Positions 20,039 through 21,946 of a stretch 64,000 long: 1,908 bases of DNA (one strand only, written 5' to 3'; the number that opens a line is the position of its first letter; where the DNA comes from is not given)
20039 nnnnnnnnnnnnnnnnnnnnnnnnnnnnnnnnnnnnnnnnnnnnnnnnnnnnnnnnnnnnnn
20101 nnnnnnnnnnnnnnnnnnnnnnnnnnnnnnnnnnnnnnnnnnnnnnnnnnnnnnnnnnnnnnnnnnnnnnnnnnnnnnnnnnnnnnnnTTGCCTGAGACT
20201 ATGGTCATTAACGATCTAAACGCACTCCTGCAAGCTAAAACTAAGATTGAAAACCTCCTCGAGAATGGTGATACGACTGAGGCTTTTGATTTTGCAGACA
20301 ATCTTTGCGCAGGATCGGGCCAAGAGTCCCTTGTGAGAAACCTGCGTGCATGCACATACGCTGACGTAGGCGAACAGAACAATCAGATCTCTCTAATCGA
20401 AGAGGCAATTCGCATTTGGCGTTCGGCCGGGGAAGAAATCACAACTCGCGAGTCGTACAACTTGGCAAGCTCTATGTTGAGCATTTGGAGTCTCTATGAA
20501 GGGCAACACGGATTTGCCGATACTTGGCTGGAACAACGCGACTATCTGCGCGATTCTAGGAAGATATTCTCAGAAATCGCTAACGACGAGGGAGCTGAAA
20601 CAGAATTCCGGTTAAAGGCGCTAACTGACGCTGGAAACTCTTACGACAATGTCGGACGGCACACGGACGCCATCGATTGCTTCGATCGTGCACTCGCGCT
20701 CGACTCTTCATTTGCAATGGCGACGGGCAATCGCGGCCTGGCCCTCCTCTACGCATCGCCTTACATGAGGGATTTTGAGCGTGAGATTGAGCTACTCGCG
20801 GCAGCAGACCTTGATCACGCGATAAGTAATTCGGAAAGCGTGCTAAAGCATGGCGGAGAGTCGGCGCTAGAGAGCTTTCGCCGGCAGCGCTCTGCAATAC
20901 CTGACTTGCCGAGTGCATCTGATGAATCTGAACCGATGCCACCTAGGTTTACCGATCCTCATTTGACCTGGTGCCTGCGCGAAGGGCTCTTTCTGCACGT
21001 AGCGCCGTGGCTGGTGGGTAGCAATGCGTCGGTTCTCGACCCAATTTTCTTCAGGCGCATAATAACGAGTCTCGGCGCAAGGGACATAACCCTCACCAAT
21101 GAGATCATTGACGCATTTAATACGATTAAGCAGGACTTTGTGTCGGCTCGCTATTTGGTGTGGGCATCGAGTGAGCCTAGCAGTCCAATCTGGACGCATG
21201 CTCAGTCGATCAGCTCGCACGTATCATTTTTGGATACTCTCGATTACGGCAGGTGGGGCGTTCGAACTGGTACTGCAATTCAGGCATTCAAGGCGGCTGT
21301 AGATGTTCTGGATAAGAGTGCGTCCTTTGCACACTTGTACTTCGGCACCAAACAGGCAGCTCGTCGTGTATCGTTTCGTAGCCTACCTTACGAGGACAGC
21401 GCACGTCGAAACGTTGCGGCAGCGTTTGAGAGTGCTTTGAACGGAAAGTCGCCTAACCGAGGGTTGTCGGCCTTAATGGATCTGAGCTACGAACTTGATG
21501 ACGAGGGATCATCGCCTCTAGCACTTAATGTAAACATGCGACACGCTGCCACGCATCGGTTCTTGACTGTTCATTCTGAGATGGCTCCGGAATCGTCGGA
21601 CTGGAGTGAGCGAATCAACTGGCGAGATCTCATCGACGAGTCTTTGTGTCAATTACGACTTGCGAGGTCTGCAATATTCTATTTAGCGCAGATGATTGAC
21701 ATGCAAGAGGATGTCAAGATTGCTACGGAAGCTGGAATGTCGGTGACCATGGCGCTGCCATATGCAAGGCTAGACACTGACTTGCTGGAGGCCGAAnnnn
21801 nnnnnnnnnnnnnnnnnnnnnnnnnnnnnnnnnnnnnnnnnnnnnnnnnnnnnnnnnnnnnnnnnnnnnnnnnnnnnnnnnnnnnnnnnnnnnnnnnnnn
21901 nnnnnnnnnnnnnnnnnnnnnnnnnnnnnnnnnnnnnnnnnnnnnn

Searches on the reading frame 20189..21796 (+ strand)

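Call 73: search_protein_families(library=pfam, proteins=[window:20189-21796:+], max_evalue=0.001)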
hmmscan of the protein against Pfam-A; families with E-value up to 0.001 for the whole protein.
window:20189-21796:+ (536 aa): 4 families
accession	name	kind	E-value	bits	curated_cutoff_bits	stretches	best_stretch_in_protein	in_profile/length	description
PF18733.6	HEPN_LA2681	-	3.1e-30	105.5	27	1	304-504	8-202/204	LA2681-like HEPN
PF00515.34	TPR_1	-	8.1e-06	25.9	27.8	1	144-175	3-34/34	Tetratricopeptide repeat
PF13181.12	TPR_8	-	0.00011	22.5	25.7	0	143-173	2-32/34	Tetratricopeptide repeat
PF07719.23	TPR_2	-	0.00018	21.8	27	0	144-173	3-32/34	Tetratricopeptide repeat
